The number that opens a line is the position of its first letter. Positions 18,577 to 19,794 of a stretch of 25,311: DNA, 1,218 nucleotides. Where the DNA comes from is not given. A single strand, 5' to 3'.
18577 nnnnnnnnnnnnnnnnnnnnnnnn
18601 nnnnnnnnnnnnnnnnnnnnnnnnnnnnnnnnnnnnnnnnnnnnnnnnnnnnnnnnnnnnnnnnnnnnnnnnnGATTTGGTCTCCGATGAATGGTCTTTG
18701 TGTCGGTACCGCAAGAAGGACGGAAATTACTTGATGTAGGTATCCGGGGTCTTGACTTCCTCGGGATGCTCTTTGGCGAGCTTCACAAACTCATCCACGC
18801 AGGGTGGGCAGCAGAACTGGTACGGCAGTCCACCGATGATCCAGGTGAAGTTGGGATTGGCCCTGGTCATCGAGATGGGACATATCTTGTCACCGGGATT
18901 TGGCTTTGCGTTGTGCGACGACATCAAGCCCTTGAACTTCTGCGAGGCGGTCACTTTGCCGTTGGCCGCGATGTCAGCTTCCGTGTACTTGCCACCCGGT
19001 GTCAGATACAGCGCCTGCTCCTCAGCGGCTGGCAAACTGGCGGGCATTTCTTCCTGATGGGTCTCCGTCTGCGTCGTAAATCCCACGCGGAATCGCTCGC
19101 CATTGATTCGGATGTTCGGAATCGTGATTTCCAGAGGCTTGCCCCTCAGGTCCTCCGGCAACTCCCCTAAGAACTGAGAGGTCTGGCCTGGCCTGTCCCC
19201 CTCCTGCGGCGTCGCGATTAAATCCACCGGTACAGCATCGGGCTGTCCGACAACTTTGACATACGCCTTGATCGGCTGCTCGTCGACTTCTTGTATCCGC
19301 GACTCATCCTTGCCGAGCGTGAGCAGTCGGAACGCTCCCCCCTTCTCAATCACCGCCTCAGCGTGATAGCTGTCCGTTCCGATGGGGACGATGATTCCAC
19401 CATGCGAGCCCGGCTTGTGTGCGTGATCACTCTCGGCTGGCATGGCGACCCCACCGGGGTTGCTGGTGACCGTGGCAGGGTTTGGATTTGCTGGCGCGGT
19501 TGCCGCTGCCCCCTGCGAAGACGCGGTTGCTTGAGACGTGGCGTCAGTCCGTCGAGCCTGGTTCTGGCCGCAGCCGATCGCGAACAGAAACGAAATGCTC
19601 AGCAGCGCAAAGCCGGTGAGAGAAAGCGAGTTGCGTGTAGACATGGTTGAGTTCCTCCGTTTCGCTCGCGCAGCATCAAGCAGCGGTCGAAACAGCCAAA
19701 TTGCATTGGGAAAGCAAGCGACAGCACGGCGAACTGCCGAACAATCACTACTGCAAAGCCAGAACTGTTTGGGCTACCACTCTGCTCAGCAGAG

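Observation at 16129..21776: Family of periplasmic lipoproteins with TRASH domains and a recurrent H-x-H..GG..YHAE motif inside the copper operon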

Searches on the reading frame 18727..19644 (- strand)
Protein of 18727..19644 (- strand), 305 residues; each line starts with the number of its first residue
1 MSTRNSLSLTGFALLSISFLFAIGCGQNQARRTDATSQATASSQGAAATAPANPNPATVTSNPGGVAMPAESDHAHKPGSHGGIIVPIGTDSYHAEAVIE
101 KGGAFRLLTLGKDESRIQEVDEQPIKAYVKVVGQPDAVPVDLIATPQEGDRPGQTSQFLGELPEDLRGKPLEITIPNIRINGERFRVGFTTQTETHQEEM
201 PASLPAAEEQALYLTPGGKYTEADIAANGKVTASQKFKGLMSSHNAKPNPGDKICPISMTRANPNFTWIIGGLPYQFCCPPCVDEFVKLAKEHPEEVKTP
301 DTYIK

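Call 3: search_protein_families(library=pfam, proteins=[window:18727-19644:-], max_evalue=0.1)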
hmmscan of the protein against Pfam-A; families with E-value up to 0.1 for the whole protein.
window:18727-19644:- (305 aa): 1 family
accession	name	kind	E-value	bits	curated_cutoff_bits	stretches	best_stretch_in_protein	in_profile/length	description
PF24273.1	TRASH_HVO_1752_C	-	0.0061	17.1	27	1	270-288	20-38/47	HVO_1752, C-terminal TRASH domain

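Call 5: search_protein_families(library=ncbifam, proteins=[window:18727-19644:-], max_evalue=0.1)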
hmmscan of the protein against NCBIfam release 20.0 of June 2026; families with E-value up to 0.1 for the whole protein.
window:18727-19644:- (305 aa): 1 family
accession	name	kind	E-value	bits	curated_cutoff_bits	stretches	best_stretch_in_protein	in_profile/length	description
TIGR03593.1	yidC_nterm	equivalog_domain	0.013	15.2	58.25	1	15-114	8-103/363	membrane protein insertase YidC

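Call 6: search_solved_structures(query=window:18727-19644:-, max_evalue=10, show_alignments=2)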
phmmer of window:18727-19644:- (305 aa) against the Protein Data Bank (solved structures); distinct sequences matched with E-value up to 10: 1.
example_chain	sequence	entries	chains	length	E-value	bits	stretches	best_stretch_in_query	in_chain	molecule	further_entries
7pkq_k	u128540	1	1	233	0.096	15.3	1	38-80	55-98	uS11m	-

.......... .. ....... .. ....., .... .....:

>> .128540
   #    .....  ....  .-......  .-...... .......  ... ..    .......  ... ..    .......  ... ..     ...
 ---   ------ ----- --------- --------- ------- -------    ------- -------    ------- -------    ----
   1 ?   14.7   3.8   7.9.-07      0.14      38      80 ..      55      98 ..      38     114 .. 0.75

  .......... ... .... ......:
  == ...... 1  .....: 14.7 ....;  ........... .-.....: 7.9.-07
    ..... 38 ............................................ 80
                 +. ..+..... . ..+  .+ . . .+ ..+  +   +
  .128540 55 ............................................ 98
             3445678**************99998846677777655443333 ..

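Call 11: find_homologous_proteins(query=window:18727-19644:-)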
Query window:18727-19644:- (305 aa): 1704 proteins with E <= 0.001 among 4133 candidates; the best 120 are listed.
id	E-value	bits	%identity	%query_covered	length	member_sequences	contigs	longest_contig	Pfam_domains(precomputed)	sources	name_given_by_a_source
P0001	5.4e-203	691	100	100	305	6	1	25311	-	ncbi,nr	ncbi:MAG: hypothetical protein KF777_23440 [Planctomycetaceae bacterium]|nr:hypothetical protein [Pl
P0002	1.5e-186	637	91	100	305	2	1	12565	-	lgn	-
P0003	8.0e-186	634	92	100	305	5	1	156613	-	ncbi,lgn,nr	ncbi:hypothetical protein GC163_08225 [bacterium]|nr:hypothetical protein [bacterium]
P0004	1.2e-161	555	79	100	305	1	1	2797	-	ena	-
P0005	2.1e-160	551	78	100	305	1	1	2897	-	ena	-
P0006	1.1e-156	539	77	100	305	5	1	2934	-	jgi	jgi:YHS domain-containing protein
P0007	1.7e-156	538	78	100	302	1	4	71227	-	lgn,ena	-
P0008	3.0e-155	534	77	100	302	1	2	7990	-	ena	-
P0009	1.3e-154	532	75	100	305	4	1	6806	-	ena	-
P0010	2.2e-154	531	76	100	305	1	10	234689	-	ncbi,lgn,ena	ncbi:MAG: hypothetical protein U0941_28875 [Planctomycetaceae bacterium]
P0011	6.6e-154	530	76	100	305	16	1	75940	-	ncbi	-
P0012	5.6e-153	527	75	100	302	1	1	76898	-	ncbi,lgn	ncbi:MAG: hypothetical protein AABP62_06515 [Planctomycetota bacterium]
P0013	4.2e-152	524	75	100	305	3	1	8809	-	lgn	-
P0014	4.6e-152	524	74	100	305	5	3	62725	-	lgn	-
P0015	9.0e-152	523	74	100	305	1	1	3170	-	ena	-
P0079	5.8e-118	412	60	100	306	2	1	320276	-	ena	-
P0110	6.0e-115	402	59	99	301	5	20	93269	-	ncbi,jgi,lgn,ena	jgi:hypothetical protein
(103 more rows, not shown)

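Call 14: find_encoding_contigs(protein=P0079, flank=10000, max_places=2)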
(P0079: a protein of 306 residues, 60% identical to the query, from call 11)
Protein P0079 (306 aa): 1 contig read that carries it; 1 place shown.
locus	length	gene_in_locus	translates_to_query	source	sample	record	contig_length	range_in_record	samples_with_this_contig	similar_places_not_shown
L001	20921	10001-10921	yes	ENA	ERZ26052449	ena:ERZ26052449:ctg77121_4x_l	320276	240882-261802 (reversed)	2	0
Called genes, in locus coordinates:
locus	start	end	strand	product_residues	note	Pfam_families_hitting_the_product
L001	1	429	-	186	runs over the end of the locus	-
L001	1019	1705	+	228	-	PF01656:CbiA, PF07015:VirC1, PF09140:MipZ, PF10609:ParA, PF13614:AAA_31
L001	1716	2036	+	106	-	-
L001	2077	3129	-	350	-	PF10134:RPA, PF07042:TrfA (weak)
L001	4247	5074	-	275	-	PF13490:zf-HC2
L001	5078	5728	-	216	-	PF04542:Sigma70_r2, PF08281:Sigma70_r4_2, PF04545:Sigma70_r4 (weak)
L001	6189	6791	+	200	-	-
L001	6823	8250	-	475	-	PF02321:OEP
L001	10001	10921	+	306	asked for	-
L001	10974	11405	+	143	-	-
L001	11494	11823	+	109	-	PF00403:HMA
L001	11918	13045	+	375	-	PF02012:BNR (faint), PF13088:BNR_2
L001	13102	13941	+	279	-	-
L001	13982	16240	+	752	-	PF25917:BSH_RND, PF25973:BSH_CzcB, PF00364:Biotin_lipoyl (faint), PF25919:BSH_CusB (weak), PF25954:Beta-barrel_RND_2, PF25917:BSH_RND (weak), PF25973:BSH_CzcB, PF25975:CzcB_C, +4 more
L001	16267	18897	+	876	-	PF04945:YHS, PF24273:TRASH_HVO_1752_C (faint), PF04945:YHS, PF19335:HMBD, PF00122:E1-E2_ATPase, PF00702:Hydrolase, PF12710:HAD (weak), PF08282:Hydrolase_3 (faint)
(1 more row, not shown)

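Call 15: find_encoding_contigs(protein=P0110, flank=10000, max_places=3)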
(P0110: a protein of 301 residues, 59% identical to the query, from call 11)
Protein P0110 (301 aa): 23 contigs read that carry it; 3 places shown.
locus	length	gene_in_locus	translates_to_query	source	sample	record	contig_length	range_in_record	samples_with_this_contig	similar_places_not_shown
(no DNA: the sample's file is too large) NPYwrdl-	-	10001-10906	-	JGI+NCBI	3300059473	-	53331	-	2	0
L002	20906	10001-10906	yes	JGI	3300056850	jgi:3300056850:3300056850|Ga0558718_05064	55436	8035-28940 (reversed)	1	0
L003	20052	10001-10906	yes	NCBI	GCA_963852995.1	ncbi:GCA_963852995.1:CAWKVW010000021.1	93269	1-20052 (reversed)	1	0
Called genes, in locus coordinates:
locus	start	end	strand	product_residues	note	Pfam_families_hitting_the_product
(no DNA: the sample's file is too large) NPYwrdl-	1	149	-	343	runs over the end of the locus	-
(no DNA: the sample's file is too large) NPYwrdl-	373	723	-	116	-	-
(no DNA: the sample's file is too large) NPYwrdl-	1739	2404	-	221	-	-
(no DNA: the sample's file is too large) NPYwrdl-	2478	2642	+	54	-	-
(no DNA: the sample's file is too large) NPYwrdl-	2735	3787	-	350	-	-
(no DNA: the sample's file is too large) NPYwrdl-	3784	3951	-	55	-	-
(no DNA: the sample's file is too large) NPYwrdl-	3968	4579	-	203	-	-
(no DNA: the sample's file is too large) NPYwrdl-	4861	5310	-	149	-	-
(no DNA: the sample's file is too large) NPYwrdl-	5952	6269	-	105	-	-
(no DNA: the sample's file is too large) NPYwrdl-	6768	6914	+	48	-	-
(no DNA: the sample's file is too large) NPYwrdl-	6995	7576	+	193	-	-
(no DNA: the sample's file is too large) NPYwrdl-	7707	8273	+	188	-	PF04542:Sigma70_r2, PF08281:Sigma70_r4_2, PF04545:Sigma70_r4 (weak)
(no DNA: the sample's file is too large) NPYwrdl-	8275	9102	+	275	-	PF13490:zf-HC2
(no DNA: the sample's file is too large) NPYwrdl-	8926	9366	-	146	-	-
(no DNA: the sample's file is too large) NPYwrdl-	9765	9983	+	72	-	-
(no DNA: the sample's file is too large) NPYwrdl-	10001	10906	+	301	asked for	-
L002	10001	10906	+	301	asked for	-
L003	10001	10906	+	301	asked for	-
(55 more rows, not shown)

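Call 31: predict_structure(alignment_id=A1)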
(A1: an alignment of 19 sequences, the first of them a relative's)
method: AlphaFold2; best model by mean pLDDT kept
length: 305 residues; sequences in the alignment: 19
mean_pLDDT: 69.8   pTM: 0.39
mean pLDDT of the five models: 69.8, 68.2, 62.5, 55.5, 52.4
residues with pLDDT >= 90: 96; 70-90: 96; 50-70: 19; < 50: 94
segments of 3 or more residues with pLDDT < 50: 1-89, 194-198
pLDDT, mean of each block of 10 residues (from residue 1): 37 41 33 27 25 28 27 31 44 70 82 70 91 88 88 89 86 86 80 54 78 94 96 87 80 93 93 94 94 95 94
secondary structure, 60 per line:
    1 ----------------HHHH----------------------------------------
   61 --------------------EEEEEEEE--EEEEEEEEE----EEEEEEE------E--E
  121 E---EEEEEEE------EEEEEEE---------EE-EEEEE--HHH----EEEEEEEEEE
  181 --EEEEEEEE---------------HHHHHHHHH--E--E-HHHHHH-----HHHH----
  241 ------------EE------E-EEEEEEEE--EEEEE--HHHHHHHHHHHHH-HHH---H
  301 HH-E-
elements in order: H17-20 E81-88 E91-99 E104-110 E125-131 E138-144 E157-161 E171-180 E183-190 H206-214 H222-227 H233-236 E263-270 E273-277 H280-292

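Call 46: search_protein_families(library=pfam, alignment_id=A1, max_evalue=1)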
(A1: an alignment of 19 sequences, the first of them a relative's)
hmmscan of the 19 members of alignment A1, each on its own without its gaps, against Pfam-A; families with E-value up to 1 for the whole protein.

A. member 1, P0001 (305 aa): 2 families
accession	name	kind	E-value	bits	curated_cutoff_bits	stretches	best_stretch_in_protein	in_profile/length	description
PF24273.1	TRASH_HVO_1752_C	-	0.0061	17.1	27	1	270-288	20-38/47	HVO_1752, C-terminal TRASH domain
PF18215.6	Rtt106_N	-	0.16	12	26.3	1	157-174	1-18/45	Histone chaperone Rtt106 N-terminal domain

B. families by the number of members that match (of 19 scanned): 7 families
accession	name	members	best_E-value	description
PF24273.1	TRASH_HVO_1752_C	19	0.00028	HVO_1752, C-terminal TRASH domain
PF04945.19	YHS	18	0.0006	YHS domain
PF11494.13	Ta0938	6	0.12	Ta0938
PF17121.11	zf-C3HC4_5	5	0.017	Zinc finger, C3HC4 type (RING finger)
PF08394.17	Arc_trans_TRASH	4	0.11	Archaeal TRASH domain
PF15058.11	Speriolin_N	1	0.04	Speriolin N terminus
PF18215.6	Rtt106_N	1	0.16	Histone chaperone Rtt106 N-terminal domain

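Call 73: fold_search(model_id=the predicted structure, library=pdb)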
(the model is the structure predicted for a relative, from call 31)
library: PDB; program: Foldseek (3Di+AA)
matches with E <= 10: 1209; with E <= 0.001: 0
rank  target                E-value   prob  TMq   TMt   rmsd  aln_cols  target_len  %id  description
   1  2ed7_MODEL_1_A        7.6e-03  0.84  0.17  0.35  17.9       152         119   15  Solution structure of the first fibronectin type III domain of human Netrin receptor DCC (released 2008-02-26)
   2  2x6c                  1.5e-02  0.33  0.13  0.15  12.5       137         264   10  Potassium Channel from Magnetospirillum Magnetotacticum (released 2010-06-23)
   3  2wlj_B                1.8e-02  0.30  0.13  0.15  12.8       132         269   10  Potassium channel from Magnetospirillum magnetotacticum (released 2010-06-09)
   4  8t7l_B                1.9e-02  0.98  0.22  0.39   7.3       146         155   10  Copper bound HftA from Treponema denticola (released 2024-06-26)
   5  9ll2_A                2.3e-02  0.99  0.24  0.54   4.7       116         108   10  Crystal structure of the Helicobacter pylori copper resistance determinant CrdA in the apo form (released 2025-11-19)
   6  6i0x_A                2.6e-02  0.85  0.18  0.13  11.8       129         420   14  Porphyromonas gingivalis peptidylarginine deminase (PPAD) mutant G231N/E232T/N235D in complex with Cl-amidine. (released 2019-01-23)
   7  1xl4_B                2.7e-02  0.25  0.13  0.14  12.7       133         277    9  Intermediate gating structure 1 of the inwardly rectifying K+ channel KirBac3.1 (released 2004-12-07)
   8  6i0x_B                3.0e-02  0.92  0.19  0.14  11.3       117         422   12  Porphyromonas gingivalis peptidylarginine deminase (PPAD) mutant G231N/E232T/N235D in complex with Cl-amidine. (released 2019-01-23)
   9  2wlm_A                3.4e-02  0.28  0.14  0.15  14.2       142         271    9  POTASSIUM CHANNEL FROM MAGNETOSPIRILLUM MAGNETOTACTICUM (released 2010-06-09)
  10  2xyc                  3.8e-02  0.84  0.17  0.18   6.7        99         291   11  CRYSTAL STRUCTURE OF NCAM2 IGIV-FN3I (released 2011-02-23)
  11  2wlm_B                3.8e-02  0.28  0.14  0.15  14.2       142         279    9  POTASSIUM CHANNEL FROM MAGNETOSPIRILLUM MAGNETOTACTICUM (released 2010-06-09)
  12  1xl4_A                3.8e-02  0.20  0.13  0.13  12.9       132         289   10  Intermediate gating structure 1 of the inwardly rectifying K+ channel KirBac3.1 (released 2004-12-07)
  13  9mh8_D                4.3e-02  0.30  0.15  0.15  11.9       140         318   11  CryoEM structure of G protein-gated inwardly rectifying potassium channel GIRK2 R92F (State 2) (released 2025-12-10)
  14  1xl6_A                4.3e-02  0.28  0.14  0.15  12.2       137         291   10  Intermediate gating structure 2 of the inwardly rectifying K+ channel KirBac3.1 (released 2004-12-07)
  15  2wln_A                4.5e-02  0.25  0.14  0.15  14.8       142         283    8  POTASSIUM CHANNEL FROM MAGNETOSPIRILLUM MAGNETOTACTICUM (released 2010-06-09)
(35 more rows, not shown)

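Call 86: search_dna_similar(query=window:18727-19644:-, collection=plasmids, mode=protein, max_rows=10)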
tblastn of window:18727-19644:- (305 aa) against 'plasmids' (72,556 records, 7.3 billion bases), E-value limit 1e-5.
No match.
